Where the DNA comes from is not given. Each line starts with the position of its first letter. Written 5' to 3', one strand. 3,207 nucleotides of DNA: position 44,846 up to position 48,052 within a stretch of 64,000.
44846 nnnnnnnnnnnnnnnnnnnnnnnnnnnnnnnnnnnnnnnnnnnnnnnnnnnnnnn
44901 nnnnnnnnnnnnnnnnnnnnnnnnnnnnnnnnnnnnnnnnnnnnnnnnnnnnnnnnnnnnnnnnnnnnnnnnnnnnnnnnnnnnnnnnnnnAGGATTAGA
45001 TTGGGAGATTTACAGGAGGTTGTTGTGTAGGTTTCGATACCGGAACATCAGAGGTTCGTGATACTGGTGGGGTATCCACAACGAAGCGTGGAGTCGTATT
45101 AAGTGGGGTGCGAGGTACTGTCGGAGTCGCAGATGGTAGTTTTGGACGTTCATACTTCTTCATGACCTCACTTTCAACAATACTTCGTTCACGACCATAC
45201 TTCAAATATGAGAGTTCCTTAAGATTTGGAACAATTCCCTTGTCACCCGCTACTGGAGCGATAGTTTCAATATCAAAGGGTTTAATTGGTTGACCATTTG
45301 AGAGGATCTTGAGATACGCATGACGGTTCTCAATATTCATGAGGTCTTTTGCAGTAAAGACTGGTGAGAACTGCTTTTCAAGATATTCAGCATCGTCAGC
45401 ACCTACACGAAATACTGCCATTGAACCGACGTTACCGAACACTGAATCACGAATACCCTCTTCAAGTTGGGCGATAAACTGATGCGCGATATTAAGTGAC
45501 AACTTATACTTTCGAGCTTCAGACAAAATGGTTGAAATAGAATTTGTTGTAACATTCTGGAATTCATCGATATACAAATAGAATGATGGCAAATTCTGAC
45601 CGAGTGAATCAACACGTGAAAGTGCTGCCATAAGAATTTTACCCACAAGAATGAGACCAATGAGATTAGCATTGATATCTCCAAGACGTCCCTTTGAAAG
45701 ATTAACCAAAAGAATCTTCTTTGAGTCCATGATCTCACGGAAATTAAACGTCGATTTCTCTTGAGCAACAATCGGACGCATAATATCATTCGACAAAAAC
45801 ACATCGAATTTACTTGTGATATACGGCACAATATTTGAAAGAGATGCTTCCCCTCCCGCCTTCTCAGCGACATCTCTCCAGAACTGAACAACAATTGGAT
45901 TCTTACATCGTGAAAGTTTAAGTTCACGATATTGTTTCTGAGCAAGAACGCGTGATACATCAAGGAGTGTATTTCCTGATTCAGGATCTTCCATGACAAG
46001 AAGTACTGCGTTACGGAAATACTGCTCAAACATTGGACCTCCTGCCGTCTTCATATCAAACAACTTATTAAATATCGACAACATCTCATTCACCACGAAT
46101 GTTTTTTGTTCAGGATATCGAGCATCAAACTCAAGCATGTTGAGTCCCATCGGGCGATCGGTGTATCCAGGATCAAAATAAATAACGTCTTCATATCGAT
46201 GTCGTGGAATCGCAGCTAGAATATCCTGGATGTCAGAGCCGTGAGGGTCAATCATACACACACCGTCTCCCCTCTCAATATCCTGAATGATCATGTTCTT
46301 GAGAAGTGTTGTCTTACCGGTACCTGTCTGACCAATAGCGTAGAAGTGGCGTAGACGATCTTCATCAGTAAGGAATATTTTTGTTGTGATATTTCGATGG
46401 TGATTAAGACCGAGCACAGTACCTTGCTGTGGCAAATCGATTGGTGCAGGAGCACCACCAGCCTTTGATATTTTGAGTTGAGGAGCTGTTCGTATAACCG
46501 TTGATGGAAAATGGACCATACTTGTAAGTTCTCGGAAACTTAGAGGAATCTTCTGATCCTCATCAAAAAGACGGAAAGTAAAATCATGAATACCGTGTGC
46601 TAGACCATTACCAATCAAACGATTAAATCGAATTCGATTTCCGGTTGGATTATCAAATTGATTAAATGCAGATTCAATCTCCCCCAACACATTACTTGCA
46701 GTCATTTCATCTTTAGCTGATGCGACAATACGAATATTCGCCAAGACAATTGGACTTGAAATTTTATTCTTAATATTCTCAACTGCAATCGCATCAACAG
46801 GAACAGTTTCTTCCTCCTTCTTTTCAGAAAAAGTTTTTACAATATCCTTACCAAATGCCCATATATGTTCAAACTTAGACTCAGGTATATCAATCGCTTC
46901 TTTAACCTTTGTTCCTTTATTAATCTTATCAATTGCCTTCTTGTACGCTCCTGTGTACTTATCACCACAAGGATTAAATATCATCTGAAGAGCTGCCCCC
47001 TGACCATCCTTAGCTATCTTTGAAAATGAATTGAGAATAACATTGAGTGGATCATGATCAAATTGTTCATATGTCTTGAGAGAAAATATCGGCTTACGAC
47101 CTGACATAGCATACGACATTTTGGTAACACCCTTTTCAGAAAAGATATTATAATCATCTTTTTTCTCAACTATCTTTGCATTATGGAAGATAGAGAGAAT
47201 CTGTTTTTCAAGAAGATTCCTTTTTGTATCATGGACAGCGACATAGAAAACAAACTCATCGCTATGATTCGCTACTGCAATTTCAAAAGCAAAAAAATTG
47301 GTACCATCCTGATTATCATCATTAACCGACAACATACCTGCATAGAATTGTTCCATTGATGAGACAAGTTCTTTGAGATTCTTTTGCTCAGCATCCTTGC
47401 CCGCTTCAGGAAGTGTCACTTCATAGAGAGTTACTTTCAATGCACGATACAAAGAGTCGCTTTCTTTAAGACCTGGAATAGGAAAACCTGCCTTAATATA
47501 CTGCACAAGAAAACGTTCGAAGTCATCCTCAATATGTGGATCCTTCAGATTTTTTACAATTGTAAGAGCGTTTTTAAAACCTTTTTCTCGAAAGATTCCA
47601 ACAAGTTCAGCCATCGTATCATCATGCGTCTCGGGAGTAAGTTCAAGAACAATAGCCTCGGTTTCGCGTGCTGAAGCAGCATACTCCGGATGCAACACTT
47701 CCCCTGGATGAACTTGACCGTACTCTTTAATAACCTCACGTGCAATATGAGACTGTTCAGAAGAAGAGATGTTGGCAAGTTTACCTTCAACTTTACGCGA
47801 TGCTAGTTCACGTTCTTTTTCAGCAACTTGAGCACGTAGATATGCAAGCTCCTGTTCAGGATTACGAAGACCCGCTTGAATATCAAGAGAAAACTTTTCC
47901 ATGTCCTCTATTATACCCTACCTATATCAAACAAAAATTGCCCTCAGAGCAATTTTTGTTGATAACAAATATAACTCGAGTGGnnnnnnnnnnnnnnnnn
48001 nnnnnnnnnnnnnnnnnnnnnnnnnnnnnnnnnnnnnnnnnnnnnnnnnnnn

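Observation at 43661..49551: Five-gene minus-strand operon built around a 968-aa soluble T4CP/VirB4-like ATPase with coiled-coil partners and an extended NDK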

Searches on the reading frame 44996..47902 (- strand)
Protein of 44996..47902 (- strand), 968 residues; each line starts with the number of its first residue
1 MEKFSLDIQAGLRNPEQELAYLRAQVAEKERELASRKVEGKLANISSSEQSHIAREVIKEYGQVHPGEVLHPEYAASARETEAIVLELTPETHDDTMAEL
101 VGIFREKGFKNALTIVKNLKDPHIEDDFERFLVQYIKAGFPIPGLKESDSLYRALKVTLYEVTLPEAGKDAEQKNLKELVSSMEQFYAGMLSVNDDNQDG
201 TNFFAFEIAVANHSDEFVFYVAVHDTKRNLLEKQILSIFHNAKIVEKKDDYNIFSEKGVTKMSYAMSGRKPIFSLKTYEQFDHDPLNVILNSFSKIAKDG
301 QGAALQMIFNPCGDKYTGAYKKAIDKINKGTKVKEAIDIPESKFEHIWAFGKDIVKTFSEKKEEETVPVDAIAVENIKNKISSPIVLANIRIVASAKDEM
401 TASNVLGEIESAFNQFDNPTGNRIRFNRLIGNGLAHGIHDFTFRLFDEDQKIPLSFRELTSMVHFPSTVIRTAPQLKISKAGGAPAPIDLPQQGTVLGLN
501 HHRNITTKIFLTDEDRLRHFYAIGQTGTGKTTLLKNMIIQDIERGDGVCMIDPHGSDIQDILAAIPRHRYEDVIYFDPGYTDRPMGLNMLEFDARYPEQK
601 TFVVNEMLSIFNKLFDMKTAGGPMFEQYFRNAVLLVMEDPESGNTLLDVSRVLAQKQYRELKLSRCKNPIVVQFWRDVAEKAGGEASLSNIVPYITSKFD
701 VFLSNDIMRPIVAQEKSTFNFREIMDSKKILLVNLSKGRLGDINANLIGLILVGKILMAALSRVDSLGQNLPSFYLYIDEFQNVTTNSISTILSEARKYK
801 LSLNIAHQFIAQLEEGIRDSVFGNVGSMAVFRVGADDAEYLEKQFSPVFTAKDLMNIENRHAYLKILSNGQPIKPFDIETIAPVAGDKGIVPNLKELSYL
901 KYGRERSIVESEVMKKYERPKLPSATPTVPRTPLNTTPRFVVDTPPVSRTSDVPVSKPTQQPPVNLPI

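Call 3: search_protein_families(library=pfam, proteins=[window:44996-47902:-], max_evalue=0.1)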
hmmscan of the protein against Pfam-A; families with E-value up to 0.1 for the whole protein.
window:44996-47902:- (968 aa): 9 families
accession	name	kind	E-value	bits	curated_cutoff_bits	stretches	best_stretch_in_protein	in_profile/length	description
PF10412.15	TrwB_AAD_bind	-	9.4e-06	25.2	20.5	1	512-556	10-54/387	Type IV secretion-system coupling protein DNA-binding domain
PF12696.13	TraG-D_C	-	4.8e-05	23.7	22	1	775-838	3-69/126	TraM recognition site of TraD and TraG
PF01935.23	DUF87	-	0.00015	22.4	23.2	1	516-557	22-63/220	Helicase HerA, central domain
PF13401.12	AAA_22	-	0.00032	21.4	27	1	520-565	8-54/130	AAA domain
PF25199.1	nSTAND_NTPase5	-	0.0021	18.3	34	1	507-575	30-101/145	Novel STAND NTPase 5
PF20720.3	nSTAND3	-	0.0061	16.7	27.2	1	523-577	23-72/155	Novel STAND NTPase 3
PF22616.2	HMD_N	-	0.017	15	27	1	301-349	140-188/239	HMD N-terminal domain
PF01580.24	FtsK_SpoIIIE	-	0.035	14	24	0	504-539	25-61/221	FtsK/SpoIIIE family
PF03205.20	MobB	-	0.096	13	26.6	0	523-556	5-38/133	Molybdopterin guanine dinucleotide synthesis protein B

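Call 4: search_protein_families(library=ncbifam, proteins=[window:44996-47902:-], max_evalue=0.1)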
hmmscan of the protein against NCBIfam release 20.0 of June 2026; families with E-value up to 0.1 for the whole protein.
window:44996-47902:- (968 aa): 10 families
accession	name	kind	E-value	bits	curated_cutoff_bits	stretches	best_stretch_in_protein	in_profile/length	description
TIGR03743.1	SXT_TraD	subfamily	3.2e-13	49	366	1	507-590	165-251/636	conjugative transfer system coupling protein TraD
NF045973.1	conju_CD1115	equivalog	8e-09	34.9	250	1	497-838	4-362/442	VirD4-like conjugal transfer protein, CD1115 family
TIGR03754.1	conj_TOL_TraD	equivalog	5e-07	28.6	647.55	1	507-567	170-232/643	type IV conjugative transfer system coupling protein TraD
NF041447.1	TrbC_conju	equivalog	1.7e-05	23.4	800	1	496-554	108-166/685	F-type conjugative transfer protein TrbC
NF045975.1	VirB4_plasma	equivalog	0.00012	20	590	1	493-554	489-552/894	Mbov_0397 family ICE element conjugal transfer ATPase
NF053655.1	CedD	equivalog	0.00066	18.5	600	1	499-558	203-262/527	DNA-translocating ATPase CedD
TIGR00929.1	VirB4_CagE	subfamily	0.0034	15.7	643.1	0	516-541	436-460/792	VirB4 family type IV secretion/conjugal transfer ATPase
TIGR01723.1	hmd_TIGR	equivalog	0.0038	16.3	341.45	1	301-348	138-185/340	5,10-methenyltetrahydromethanopterin hydrogenase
TIGR02759.1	TraD_Ftype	equivalog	0.02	13.7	521.35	0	513-555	172-214/566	type IV conjugative transfer system coupling protein TraD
TIGR03880.1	KaiC_arch_3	hypoth_equivalog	0.064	12.8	249.45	0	522-551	21-50/224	KaiC domain-containing protein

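Call 6: search_solved_structures(query=window:44996-47902:-, max_evalue=1, show_alignments=2)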
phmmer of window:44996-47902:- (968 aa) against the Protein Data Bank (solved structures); distinct sequences matched with E-value up to 1: 5.
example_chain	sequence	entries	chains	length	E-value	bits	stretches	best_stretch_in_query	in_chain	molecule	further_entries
1gl6_A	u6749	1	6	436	0.015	16.7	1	516-557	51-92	ATPASE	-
1e9r_A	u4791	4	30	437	0.015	16.7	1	516-557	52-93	CONJUGAL TRANSFER PROTEIN TRWB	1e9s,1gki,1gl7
5zhf_A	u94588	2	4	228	0.03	15.7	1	636-728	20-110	D-alanyl-D-alanine carboxypeptidase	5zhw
6a6a_A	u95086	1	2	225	0.03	15.7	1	636-728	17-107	D-alanyl-D-alanine carboxypeptidase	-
5hnm_A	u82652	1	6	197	0.17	13.2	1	651-728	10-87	D-alanyl-D-alanine carboxypeptidase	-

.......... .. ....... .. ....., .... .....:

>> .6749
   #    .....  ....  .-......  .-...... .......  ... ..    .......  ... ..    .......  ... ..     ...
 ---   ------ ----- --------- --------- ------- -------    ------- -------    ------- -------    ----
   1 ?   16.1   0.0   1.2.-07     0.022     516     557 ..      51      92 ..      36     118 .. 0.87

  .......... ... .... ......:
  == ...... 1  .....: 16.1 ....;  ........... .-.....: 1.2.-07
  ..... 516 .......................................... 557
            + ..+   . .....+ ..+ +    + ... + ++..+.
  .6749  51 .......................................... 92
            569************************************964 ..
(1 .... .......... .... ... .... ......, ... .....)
